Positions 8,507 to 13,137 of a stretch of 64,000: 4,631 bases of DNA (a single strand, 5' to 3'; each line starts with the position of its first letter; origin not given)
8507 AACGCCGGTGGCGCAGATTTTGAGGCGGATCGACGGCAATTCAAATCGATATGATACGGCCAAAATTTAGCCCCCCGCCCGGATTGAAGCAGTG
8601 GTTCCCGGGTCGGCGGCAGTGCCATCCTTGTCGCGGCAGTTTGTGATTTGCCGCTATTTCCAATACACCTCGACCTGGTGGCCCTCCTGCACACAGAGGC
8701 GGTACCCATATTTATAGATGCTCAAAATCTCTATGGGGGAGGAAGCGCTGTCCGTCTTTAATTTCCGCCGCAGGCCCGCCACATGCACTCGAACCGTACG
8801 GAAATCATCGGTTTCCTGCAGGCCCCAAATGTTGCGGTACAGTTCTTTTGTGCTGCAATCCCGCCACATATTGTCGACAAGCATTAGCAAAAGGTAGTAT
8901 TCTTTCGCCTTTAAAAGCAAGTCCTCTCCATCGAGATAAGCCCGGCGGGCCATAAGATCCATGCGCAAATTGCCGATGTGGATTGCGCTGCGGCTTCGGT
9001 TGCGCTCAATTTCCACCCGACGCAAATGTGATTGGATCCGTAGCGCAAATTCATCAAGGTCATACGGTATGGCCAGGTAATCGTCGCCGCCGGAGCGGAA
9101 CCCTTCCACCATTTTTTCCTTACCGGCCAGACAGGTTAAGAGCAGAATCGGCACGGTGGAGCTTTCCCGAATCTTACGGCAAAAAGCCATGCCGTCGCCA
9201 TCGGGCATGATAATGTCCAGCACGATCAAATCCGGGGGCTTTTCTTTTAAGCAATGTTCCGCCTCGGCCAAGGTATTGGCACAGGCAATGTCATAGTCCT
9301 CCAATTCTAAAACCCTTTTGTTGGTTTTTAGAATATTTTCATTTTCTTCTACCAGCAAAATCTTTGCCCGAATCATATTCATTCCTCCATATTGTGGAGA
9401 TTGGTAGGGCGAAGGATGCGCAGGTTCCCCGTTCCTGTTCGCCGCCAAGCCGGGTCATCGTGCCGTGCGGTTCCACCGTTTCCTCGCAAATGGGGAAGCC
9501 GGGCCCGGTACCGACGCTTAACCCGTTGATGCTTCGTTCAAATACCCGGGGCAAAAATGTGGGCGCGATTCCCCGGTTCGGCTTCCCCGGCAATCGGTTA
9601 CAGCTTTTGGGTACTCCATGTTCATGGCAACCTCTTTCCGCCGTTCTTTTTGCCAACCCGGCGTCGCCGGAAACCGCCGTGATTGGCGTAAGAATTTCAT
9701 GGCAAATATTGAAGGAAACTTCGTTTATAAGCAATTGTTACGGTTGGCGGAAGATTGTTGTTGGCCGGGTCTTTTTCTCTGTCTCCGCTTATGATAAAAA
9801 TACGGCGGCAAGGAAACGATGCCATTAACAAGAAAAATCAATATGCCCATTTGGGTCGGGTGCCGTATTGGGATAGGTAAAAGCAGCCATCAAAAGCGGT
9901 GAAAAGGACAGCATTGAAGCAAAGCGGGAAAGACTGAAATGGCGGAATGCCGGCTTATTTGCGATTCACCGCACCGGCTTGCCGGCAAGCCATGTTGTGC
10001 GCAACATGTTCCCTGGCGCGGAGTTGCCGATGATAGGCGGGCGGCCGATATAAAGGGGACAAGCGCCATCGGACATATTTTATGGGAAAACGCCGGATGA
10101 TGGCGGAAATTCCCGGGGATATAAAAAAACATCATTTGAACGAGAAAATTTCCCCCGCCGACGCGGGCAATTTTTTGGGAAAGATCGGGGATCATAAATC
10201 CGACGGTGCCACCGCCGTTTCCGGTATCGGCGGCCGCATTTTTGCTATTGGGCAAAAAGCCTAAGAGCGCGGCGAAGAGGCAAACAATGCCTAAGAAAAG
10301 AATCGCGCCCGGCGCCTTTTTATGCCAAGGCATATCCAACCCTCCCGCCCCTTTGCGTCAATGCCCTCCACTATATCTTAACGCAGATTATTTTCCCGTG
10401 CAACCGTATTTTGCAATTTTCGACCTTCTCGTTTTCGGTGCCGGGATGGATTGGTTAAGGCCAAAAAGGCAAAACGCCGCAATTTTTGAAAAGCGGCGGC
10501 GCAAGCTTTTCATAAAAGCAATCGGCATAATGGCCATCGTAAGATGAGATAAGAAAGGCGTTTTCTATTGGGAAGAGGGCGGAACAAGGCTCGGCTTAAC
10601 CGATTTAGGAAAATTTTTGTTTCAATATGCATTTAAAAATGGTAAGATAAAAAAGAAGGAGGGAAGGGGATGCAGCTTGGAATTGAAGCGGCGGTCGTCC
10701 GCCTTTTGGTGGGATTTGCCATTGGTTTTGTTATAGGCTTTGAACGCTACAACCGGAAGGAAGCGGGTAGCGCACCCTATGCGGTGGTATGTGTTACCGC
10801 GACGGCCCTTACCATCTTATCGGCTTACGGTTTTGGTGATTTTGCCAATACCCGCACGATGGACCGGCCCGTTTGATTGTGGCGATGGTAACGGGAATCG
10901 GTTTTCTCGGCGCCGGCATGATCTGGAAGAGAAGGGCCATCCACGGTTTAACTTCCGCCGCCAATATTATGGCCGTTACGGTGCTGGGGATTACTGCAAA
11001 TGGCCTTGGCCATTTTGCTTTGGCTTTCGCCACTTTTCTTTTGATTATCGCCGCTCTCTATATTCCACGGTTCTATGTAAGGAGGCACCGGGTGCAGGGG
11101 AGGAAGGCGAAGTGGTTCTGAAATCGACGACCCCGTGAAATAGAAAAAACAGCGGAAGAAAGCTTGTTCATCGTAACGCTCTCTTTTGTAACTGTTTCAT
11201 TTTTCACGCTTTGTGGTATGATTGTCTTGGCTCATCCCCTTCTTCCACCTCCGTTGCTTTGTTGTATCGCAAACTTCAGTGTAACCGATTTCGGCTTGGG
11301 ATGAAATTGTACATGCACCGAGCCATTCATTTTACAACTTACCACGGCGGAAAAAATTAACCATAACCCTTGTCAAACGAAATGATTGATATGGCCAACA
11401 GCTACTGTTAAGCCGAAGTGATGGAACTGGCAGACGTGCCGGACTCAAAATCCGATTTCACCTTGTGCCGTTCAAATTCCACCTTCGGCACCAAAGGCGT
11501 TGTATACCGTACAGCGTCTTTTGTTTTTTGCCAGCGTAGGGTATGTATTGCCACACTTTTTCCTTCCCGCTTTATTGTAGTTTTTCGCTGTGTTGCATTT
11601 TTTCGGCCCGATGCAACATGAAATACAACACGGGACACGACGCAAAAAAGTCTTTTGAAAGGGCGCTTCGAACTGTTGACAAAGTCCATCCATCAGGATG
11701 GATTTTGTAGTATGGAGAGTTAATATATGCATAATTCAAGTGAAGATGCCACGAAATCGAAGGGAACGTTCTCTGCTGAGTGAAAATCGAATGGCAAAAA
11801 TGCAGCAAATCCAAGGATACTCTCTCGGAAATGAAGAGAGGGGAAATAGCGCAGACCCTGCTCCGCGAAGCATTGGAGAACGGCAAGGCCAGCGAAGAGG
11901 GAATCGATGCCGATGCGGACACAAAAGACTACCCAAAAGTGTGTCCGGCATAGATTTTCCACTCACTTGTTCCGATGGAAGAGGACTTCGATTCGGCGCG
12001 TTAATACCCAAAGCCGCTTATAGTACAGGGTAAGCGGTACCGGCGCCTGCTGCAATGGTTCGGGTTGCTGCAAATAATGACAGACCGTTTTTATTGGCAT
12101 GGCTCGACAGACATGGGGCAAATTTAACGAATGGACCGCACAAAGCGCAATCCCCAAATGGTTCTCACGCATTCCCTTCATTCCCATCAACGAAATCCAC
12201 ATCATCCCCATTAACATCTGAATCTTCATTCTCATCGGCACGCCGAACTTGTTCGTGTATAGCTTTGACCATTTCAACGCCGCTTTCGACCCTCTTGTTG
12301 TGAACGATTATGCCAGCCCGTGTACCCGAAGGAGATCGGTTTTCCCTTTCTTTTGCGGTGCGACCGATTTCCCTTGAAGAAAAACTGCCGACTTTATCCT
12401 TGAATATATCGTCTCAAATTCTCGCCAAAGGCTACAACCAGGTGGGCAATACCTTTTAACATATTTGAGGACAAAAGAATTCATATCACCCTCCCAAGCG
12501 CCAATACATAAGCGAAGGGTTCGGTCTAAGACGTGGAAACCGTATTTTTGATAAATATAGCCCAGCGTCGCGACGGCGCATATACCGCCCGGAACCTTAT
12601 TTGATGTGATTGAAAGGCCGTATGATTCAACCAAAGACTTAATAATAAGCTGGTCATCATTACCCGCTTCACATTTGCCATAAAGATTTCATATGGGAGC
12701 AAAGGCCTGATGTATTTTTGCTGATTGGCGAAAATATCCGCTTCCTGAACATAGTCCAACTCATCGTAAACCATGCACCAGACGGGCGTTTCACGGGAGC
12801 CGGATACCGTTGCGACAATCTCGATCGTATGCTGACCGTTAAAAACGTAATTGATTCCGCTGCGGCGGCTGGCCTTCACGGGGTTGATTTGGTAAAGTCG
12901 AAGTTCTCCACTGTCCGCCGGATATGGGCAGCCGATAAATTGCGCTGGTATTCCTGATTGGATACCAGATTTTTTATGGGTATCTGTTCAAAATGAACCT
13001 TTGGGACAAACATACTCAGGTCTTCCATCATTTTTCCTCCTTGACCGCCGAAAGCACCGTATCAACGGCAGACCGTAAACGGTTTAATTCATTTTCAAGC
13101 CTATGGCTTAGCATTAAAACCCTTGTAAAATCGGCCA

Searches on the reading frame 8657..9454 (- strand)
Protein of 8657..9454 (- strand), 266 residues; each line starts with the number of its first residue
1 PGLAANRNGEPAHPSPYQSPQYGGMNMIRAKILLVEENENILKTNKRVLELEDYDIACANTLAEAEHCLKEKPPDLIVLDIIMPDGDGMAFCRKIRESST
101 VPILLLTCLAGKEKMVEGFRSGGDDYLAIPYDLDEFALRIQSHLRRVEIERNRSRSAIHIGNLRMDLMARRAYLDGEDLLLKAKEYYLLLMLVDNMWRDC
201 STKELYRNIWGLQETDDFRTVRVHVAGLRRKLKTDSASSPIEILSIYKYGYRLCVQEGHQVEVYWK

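Call 54: search_protein_families(library=pfam, proteins=[window:8657-9454:-], max_evalue=0.01)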
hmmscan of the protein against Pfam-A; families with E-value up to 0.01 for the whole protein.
window:8657-9454:- (266 aa): 2 families
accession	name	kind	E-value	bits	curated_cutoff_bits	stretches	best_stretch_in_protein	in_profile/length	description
PF00072.30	Response_reg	-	7e-21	74.9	30.2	1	32-140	1-110/111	Response regulator receiver domain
PF00486.34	Trans_reg_C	-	8.1e-15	55.1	26.2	1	176-253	1-77/77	Transcriptional regulatory protein, C terminal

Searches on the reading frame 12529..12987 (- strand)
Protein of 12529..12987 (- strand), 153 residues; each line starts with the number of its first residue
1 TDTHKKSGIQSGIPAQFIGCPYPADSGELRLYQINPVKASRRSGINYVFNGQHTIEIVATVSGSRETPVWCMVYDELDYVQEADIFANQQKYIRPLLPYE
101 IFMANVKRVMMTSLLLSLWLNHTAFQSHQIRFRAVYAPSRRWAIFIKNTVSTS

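Call 54: search_protein_families(library=pfam, proteins=[window:12529-12987:-], max_evalue=0.01)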
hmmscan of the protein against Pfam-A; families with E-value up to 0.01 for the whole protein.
window:12529-12987:- (153 aa): 1 family
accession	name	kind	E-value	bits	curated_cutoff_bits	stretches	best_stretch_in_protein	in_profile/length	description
PF20188.4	DUF6551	-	7.1e-10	39.2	26.8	1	32-96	25-89/242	Family of unknown function (DUF6551)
